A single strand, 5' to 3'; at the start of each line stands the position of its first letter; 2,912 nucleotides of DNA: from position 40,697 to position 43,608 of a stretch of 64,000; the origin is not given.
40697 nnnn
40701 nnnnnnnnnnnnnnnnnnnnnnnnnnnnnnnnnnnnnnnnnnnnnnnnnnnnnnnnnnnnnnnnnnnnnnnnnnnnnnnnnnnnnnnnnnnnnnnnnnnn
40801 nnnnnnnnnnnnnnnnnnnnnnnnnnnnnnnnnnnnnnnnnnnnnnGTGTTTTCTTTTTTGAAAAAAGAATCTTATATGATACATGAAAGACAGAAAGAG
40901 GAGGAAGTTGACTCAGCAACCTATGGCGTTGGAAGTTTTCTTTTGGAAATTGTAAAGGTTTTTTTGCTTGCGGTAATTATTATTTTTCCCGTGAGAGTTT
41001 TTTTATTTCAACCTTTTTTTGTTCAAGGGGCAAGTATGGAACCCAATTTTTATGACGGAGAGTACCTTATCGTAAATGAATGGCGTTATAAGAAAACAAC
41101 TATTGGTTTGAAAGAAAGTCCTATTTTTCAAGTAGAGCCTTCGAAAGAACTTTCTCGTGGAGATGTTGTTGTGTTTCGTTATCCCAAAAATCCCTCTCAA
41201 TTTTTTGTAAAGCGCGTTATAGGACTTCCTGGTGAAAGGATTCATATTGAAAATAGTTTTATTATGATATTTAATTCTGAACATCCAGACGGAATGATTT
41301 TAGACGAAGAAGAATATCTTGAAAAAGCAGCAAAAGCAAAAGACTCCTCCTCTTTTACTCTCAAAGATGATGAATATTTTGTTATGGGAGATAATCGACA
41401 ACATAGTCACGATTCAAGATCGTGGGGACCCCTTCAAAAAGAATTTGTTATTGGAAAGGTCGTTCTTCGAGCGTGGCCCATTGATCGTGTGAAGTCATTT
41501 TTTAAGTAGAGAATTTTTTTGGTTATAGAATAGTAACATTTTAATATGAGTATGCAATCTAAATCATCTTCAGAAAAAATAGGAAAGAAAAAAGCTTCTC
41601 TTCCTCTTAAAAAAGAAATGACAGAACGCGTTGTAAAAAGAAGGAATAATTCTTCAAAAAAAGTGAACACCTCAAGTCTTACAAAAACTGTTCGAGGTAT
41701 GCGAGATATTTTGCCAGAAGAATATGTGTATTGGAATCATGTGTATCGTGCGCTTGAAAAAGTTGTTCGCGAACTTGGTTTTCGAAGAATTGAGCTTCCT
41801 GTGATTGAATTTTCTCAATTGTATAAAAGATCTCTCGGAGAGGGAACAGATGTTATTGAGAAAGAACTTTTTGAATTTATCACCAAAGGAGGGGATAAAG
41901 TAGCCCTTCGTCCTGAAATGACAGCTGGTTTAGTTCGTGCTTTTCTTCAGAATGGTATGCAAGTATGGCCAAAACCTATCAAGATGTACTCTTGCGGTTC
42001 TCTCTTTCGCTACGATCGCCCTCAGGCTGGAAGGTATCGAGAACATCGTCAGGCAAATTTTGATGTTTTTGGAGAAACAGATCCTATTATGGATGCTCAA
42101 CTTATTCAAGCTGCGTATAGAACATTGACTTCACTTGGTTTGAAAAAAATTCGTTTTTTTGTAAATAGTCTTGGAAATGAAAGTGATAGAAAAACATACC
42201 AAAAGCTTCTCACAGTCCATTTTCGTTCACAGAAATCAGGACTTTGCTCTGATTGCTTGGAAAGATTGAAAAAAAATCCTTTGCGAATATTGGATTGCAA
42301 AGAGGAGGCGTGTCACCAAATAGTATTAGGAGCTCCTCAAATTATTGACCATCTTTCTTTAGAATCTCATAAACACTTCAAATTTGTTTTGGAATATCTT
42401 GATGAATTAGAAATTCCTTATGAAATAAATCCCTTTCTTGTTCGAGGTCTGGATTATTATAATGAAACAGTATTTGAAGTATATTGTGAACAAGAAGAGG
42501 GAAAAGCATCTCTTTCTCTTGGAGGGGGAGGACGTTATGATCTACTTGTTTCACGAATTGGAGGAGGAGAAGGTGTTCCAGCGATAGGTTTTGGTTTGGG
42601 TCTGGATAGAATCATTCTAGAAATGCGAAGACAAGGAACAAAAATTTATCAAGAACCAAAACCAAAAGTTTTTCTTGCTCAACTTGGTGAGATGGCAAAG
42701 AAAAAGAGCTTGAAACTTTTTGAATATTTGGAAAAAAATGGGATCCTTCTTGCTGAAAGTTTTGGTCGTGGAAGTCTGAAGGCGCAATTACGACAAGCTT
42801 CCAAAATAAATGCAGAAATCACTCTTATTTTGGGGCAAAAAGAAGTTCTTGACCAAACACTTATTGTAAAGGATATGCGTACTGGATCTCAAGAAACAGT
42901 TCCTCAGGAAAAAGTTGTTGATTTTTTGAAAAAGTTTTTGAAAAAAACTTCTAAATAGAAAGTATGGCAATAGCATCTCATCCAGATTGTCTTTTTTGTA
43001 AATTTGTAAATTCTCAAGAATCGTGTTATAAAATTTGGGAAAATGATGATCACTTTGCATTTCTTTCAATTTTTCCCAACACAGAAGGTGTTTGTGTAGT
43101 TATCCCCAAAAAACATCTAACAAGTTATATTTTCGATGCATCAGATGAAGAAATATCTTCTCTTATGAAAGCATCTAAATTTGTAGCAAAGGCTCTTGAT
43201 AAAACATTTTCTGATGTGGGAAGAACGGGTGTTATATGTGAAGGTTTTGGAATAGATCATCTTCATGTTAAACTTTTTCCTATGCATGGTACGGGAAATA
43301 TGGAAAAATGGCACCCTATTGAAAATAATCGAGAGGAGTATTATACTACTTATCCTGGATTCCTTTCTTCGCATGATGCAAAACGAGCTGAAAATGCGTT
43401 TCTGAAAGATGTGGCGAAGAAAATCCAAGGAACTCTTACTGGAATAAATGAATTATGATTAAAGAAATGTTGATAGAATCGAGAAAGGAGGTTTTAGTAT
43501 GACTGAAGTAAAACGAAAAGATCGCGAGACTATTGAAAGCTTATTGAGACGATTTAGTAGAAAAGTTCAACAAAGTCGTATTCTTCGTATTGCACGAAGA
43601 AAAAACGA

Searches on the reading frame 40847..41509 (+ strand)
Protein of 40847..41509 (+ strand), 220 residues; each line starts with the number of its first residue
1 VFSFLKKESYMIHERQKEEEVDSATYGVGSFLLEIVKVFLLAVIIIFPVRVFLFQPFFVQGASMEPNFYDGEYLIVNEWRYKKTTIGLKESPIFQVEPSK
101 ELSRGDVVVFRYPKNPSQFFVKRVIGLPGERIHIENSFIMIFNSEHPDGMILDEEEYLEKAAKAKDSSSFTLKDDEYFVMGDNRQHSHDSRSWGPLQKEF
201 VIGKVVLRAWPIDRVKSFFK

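Call 89: search_protein_families(library=pfam, proteins=[window:40847-41509:+], max_evalue=0.001)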
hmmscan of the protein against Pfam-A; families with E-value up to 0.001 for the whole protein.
window:40847-41509:+ (220 aa): 2 families
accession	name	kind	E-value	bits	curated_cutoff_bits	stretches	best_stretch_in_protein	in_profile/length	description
PF10502.14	Peptidase_S26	-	1.8e-45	155.3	22.9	1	33-210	2-168/168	Signal peptidase, peptidase S26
PF00717.28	Peptidase_S24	-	6.6e-06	26.3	23.3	1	58-135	39-92/116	Peptidase S24-like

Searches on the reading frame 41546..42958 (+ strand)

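Call 89: search_protein_families(library=pfam, proteins=[window:41546-42958:+], max_evalue=0.001)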
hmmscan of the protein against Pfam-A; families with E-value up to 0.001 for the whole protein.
window:41546-42958:+ (470 aa): 4 families
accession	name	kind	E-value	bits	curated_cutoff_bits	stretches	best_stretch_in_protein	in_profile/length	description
PF13393.11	tRNA-synt_His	-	4.3e-38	131.7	25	1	51-356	1-308/308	Histidyl-tRNA synthetase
PF00587.30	tRNA-synt_2b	-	4.5e-10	40.3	29.3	1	109-316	1-124/179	tRNA synthetase class II core domain (G, H, P, S and T)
PF03129.25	HGTP_anticodon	-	7.9e-10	39.2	21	1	375-463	2-93/94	Anticodon binding domain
PF01409.25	tRNA-synt_2d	-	3.5e-05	23.8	19.8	0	64-204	20-162/246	tRNA synthetases class II core domain (F)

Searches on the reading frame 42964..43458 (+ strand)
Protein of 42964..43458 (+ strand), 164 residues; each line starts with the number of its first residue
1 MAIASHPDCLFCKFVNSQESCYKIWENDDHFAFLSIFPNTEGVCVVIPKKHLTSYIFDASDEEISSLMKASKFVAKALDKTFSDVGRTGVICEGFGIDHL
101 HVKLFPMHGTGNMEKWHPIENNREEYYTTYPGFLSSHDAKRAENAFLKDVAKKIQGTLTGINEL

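Call 89: search_protein_families(library=pfam, proteins=[window:42964-43458:+], max_evalue=0.001)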
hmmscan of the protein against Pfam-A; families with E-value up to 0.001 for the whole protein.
window:42964-43458:+ (164 aa): 2 families
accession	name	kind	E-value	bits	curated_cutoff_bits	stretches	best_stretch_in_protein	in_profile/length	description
PF01230.28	HIT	-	1.2e-10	42.3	21.5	1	20-106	5-94/98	HIT domain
PF11969.13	DcpS_C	-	3.5e-05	24.7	24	1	9-102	2-97/114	Scavenger mRNA decapping enzyme C-term binding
